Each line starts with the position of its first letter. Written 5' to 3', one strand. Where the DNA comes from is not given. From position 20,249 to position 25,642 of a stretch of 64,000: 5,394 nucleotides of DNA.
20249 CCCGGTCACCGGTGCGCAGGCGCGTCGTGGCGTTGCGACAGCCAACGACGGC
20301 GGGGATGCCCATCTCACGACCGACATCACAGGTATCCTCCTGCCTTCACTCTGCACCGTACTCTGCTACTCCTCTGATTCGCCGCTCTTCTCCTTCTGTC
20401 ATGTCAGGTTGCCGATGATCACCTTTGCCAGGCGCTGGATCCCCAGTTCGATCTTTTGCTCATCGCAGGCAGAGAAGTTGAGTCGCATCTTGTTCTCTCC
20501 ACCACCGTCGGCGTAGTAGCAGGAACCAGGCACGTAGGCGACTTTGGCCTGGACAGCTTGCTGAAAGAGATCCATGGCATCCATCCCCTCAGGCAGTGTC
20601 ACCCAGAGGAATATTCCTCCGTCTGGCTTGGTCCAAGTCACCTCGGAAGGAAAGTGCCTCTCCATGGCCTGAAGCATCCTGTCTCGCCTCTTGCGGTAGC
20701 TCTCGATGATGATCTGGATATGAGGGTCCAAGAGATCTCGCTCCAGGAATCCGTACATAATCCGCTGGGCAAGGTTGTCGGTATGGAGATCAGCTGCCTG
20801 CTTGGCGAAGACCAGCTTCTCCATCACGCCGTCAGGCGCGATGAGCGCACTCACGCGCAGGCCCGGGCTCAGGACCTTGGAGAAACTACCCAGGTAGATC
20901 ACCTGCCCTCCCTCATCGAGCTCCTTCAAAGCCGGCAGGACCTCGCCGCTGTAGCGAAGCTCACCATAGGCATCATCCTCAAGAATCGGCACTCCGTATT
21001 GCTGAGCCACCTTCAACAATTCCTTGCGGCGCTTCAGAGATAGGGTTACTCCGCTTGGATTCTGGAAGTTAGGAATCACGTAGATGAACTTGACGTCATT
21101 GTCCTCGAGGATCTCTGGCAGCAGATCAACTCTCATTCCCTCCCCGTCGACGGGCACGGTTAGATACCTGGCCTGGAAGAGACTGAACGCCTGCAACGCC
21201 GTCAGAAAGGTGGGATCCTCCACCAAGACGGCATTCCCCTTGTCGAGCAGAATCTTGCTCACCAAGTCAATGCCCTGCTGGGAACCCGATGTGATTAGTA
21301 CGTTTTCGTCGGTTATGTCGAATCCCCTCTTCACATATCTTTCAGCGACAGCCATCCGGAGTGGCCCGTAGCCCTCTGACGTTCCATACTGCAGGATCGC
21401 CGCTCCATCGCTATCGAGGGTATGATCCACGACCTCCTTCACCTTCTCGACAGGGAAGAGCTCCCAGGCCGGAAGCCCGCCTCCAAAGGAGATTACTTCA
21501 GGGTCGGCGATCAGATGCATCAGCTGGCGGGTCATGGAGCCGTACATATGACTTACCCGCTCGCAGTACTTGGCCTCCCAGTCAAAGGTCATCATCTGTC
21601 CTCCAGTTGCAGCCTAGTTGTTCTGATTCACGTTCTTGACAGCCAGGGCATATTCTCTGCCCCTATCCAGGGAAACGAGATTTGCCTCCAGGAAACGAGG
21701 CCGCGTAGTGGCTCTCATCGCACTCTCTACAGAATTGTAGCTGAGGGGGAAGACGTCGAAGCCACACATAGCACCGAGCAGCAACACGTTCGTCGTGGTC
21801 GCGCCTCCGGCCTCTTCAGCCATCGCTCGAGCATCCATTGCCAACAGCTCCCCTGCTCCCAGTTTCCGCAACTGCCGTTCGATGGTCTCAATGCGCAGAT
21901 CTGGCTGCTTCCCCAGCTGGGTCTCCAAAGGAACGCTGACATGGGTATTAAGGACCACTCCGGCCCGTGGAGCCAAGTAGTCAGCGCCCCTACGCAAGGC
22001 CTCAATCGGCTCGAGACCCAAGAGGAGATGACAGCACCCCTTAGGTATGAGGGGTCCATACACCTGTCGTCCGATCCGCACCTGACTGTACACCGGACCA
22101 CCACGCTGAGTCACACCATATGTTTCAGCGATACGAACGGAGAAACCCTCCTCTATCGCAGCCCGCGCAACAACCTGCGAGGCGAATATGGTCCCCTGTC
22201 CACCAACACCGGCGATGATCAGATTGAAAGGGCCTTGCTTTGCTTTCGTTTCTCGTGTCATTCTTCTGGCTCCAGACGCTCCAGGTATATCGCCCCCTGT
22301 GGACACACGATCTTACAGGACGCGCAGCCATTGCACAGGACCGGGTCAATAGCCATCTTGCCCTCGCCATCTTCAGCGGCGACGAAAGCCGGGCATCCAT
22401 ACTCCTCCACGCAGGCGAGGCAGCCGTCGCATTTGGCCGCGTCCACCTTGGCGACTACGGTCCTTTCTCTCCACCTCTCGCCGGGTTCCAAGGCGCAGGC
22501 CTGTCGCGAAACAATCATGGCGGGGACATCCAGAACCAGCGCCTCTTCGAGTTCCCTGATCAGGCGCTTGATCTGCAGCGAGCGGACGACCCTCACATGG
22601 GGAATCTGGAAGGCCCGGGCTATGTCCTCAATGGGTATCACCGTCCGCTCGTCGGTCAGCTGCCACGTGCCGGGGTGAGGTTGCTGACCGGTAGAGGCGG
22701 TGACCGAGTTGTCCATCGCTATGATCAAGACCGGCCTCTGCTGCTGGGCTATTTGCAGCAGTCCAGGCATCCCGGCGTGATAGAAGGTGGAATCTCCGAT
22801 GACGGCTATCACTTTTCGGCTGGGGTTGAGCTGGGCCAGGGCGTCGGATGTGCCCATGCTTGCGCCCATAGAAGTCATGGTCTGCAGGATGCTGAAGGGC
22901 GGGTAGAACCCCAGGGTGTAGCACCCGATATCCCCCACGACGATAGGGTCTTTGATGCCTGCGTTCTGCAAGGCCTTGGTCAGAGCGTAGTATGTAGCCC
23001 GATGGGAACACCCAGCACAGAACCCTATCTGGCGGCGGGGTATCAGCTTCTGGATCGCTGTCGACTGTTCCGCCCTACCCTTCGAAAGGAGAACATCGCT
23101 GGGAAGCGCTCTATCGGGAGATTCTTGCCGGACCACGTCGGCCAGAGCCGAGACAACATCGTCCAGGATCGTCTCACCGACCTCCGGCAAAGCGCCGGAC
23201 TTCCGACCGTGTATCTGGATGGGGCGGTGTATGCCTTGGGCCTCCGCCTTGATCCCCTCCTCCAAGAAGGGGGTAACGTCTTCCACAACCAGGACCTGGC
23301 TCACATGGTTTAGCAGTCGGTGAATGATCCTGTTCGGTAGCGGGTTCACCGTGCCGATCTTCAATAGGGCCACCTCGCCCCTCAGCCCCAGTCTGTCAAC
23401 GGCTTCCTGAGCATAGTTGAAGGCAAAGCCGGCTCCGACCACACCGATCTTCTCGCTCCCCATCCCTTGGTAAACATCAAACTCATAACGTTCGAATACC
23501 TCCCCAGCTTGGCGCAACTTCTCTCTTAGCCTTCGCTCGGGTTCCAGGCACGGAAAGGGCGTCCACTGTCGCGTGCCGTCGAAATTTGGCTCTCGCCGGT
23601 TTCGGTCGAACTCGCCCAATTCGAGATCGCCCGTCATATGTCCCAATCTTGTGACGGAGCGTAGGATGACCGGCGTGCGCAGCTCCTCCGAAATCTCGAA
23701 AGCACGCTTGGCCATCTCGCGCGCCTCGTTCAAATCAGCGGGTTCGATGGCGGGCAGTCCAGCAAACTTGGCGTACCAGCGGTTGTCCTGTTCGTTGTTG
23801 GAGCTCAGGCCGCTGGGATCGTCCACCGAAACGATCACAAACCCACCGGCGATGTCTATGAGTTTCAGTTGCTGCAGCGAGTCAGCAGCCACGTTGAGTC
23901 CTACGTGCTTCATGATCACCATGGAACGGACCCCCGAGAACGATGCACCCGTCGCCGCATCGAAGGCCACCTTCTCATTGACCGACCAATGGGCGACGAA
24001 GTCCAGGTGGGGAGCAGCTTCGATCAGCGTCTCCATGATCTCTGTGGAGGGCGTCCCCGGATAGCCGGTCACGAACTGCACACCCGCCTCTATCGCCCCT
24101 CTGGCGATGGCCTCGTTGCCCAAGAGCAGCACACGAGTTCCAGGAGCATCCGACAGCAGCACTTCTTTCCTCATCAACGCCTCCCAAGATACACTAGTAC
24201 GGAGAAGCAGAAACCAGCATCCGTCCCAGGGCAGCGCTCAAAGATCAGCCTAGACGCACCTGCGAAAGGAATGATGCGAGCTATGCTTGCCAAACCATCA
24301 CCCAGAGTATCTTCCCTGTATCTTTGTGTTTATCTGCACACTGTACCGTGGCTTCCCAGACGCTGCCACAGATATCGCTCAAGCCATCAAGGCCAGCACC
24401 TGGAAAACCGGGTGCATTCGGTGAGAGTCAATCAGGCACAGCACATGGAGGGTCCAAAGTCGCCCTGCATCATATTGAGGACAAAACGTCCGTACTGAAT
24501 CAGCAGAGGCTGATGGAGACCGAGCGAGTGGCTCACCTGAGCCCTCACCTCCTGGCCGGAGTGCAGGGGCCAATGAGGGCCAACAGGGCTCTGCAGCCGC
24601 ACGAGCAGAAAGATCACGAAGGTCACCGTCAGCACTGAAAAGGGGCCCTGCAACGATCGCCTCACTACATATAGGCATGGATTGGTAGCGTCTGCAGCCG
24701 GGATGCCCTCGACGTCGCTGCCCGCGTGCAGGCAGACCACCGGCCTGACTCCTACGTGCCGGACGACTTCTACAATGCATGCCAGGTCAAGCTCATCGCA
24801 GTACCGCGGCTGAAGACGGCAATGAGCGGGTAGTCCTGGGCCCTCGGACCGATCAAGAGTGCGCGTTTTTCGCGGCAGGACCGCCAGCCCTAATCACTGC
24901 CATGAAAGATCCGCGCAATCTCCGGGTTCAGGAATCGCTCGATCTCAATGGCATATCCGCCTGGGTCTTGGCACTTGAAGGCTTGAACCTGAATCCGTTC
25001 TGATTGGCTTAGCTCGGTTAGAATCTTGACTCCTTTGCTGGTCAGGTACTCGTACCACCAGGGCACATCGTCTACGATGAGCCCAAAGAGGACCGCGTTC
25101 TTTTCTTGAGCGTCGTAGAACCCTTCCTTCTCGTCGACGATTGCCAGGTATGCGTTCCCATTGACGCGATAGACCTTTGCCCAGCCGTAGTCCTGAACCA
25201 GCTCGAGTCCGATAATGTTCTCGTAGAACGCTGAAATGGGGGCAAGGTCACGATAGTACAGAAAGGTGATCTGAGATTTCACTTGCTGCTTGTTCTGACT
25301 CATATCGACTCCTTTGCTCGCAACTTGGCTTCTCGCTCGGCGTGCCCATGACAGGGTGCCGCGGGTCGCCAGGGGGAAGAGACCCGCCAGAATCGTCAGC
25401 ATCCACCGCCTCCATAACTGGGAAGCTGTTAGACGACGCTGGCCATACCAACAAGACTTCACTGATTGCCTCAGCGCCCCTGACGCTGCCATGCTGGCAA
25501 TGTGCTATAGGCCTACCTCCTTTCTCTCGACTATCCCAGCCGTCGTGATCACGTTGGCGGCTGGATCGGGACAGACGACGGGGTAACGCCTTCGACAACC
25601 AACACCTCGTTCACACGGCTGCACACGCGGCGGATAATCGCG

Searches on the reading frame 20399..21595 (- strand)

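Call 10: search_protein_families(library=pfam, proteins=[window:20399-21595:-], max_evalue=0.0001)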
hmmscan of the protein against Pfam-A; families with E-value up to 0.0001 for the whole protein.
window:20399-21595:- (398 aa): 2 families
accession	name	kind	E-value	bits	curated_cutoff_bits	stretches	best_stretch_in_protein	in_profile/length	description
PF00155.27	Aminotran_1_2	-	2.4e-37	129.4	19.7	1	51-389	18-361/361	Aminotransferase class I and II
PF12897.13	Asp_aminotransf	-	6.3e-08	32.3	27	1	142-376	146-392/421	Aspartate amino-transferase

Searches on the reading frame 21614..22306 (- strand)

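Call 71: search_protein_families(library=pfam, proteins=[window:21614-22306:-], max_evalue=0.001)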
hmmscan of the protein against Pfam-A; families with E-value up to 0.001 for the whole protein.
window:21614-22306:- (230 aa): 1 family
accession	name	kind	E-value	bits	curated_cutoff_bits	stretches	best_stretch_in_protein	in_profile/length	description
PF01558.24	POR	-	1.7e-34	119.9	27.4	1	35-218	1-173/173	Pyruvate ferredoxin/flavodoxin oxidoreductase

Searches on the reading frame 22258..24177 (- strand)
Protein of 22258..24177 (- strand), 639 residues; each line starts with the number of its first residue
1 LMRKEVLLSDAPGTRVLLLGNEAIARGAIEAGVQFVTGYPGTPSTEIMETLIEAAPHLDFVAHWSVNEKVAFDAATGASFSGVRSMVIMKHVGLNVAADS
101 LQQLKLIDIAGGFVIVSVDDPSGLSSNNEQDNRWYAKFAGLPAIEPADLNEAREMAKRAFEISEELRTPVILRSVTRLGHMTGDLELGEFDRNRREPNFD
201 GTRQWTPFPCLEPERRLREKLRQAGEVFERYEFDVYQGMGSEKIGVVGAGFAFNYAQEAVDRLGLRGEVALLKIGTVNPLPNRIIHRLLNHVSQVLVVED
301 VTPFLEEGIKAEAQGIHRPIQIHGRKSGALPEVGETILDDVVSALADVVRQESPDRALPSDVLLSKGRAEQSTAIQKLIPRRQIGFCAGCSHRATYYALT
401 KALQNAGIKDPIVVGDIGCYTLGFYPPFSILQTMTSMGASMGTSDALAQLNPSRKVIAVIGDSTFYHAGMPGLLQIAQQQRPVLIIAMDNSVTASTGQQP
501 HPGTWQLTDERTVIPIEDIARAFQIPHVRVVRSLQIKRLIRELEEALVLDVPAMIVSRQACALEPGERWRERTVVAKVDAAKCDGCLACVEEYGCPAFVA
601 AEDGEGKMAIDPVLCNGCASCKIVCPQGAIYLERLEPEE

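Call 10: search_protein_families(library=pfam, proteins=[window:22258-24177:-], max_evalue=0.0001)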
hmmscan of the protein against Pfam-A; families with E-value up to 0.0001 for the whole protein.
window:22258-24177:- (639 aa): 5 families
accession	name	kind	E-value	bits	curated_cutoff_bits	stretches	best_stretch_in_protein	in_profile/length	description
PF02775.26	TPP_enzyme_C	-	1.3e-18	67.6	21.9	1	416-555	1-149/151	Thiamine pyrophosphate enzyme, C-terminal TPP binding domain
PF01855.24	POR_N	-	2.1e-16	60.8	27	1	27-191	2-171/231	Pyruvate flavodoxin/ferredoxin oxidoreductase, thiamine diP-bdg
PF00037.32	Fer4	-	1.6e-06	28.1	21.1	0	610-631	3-24/24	4Fe-4S binding domain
PF12837.12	Fer4_6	-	2.4e-05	24.5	25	0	608-630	2-24/24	4Fe-4S binding domain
PF13237.11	Fer4_10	-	9.2e-05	22.7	25.5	0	607-631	1-27/53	4Fe-4S dicluster domain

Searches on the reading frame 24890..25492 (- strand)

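Call 10: search_protein_families(library=pfam, proteins=[window:24890-25492:-], max_evalue=0.0001)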
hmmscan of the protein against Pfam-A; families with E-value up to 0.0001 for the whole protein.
window:24890-25492:- (200 aa): 1 family
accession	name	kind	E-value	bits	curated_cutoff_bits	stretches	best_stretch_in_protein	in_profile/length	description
PF00903.31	Glyoxalase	-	1.9e-09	38.4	20.6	1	77-184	6-121/121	Glyoxalase/Bleomycin resistance protein/Dioxygenase superfamily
